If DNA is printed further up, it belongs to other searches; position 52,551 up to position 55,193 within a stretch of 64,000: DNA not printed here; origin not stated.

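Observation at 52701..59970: Probable protein/lipid glycosylation locus around the collagen-like genes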

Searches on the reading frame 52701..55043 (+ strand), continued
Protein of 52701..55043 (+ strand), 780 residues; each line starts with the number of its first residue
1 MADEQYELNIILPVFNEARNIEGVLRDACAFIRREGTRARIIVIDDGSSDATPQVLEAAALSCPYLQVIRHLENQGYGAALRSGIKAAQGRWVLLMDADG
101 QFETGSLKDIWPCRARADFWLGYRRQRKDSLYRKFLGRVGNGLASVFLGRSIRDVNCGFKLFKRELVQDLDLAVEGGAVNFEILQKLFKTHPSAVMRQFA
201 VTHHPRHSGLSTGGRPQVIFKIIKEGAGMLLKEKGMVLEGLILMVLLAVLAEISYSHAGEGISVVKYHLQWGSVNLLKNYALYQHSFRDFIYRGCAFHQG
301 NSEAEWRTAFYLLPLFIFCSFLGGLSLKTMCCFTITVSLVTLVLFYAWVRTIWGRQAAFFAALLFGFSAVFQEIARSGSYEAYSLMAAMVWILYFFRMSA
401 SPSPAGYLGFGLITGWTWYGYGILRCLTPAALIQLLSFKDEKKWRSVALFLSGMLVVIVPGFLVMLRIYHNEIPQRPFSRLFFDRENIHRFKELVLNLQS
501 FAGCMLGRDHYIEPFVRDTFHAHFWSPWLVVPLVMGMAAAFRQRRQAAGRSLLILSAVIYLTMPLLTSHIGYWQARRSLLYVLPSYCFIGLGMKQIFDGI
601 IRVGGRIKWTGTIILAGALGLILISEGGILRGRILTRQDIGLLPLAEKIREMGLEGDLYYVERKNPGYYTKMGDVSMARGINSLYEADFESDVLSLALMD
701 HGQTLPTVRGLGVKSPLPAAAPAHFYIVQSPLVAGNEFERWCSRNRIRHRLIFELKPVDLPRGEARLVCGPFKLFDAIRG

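Call 41: search_solved_structures(query=P0017, max_evalue=1e-25, show_alignments=1)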
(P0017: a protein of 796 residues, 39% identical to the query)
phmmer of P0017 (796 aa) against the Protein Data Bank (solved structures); distinct sequences matched with E-value up to 1e-25: 1.
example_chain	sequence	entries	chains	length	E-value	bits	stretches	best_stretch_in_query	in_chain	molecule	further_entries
5ezm_A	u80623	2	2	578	7.9e-32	113.6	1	255-592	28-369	4-amino-4-deoxy-L-arabinose transferase or related glycosyltransferases of PMT family | 4-amino-4-deoxy-L-arabinose (L-Ara4N) transferase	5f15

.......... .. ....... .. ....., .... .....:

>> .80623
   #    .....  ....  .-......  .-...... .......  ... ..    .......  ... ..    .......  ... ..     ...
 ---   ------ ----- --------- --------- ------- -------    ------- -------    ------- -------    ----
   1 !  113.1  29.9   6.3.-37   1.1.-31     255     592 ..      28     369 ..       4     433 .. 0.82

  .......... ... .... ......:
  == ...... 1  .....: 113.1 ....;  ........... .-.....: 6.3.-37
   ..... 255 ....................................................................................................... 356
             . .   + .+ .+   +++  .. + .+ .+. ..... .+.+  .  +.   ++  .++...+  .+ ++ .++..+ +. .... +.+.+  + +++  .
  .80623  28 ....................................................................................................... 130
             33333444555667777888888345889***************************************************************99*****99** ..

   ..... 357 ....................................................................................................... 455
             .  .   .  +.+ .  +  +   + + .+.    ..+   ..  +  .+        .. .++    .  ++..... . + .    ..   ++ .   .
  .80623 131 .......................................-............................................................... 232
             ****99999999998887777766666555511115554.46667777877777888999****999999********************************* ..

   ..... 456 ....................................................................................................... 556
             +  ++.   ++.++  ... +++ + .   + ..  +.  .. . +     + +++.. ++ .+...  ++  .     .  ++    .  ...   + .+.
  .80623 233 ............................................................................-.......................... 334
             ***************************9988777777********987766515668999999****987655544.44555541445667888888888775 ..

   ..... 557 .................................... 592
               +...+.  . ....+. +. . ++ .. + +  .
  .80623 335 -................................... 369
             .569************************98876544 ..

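Call 70: find_encoding_contigs(protein=window:52701-55043:+, flank=2000, max_places=5)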
Protein window:52701-55043:+ (780 aa): no gene with exactly this product is on record in the collection.

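Call 71: list_cluster_members(proteins=[window:52701-55040:+, window:53385-55040:+, window:53406-55040:+, window:58977-59687:+, window:58980-59687:+, window:57930-58418:-, window:60094-62301:-, window:55400-57226:+, window:51751-52617:+, window:55124-55366:+])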
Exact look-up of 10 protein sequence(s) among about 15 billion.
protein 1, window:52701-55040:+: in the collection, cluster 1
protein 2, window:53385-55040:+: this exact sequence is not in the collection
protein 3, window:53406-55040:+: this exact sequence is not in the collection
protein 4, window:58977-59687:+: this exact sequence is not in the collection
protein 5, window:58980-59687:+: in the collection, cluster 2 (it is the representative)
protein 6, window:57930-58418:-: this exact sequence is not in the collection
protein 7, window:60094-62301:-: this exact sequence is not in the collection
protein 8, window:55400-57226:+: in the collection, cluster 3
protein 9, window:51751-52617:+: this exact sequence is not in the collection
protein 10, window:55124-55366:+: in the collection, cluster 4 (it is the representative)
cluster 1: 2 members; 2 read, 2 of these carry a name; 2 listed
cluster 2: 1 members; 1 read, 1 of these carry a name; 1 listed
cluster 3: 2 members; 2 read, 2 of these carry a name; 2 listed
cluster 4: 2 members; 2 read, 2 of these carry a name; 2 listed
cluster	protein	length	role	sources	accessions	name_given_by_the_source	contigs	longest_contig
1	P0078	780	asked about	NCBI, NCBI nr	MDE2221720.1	MAG: glycosyltransferase [Candidatus Omnitrophica bacterium] | glycosyltransferase [Candidatus Omnitrophota bacterium]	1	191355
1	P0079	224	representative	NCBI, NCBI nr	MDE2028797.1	MAG: hypothetical protein KGJ11_09690, partial [Candidatus Omnitrophica bacterium] | hypothetical protein [Candidatus Omnitrophota bacterium]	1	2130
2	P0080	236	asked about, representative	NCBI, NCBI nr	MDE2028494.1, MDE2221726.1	MAG: glycosyltransferase family 2 protein [Candidatus Omnitrophica bacterium] | glycosyltransferase family 2 protein [Candidatus Omnitrophota bacterium]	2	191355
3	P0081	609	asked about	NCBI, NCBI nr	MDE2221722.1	MAG: glutamine--fructose-6-phosphate transaminase (isomerizing) [Candidatus Omnitrophica ... | glutamine--fructose-6-phosphate transaminase (isomerizing) [Candidatus Omnitrophota ...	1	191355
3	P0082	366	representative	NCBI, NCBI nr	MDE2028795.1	MAG: glutamine--fructose-6-phosphate transaminase (isomerizing), partial [Candidatus ... | glutamine--fructose-6-phosphate transaminase (isomerizing) [Candidatus Omnitrophota ...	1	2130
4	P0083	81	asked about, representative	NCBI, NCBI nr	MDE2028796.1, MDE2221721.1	MAG: 50S ribosomal protein L27 [Candidatus Omnitrophica bacterium] | 50S ribosomal protein L27 [Candidatus Omnitrophota bacterium]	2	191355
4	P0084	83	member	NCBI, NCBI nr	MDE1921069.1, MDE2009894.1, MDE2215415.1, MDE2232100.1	MAG: 50S ribosomal protein L27 [Candidatus Omnitrophica bacterium] | 50S ribosomal protein L27 [Candidatus Omnitrophota bacterium]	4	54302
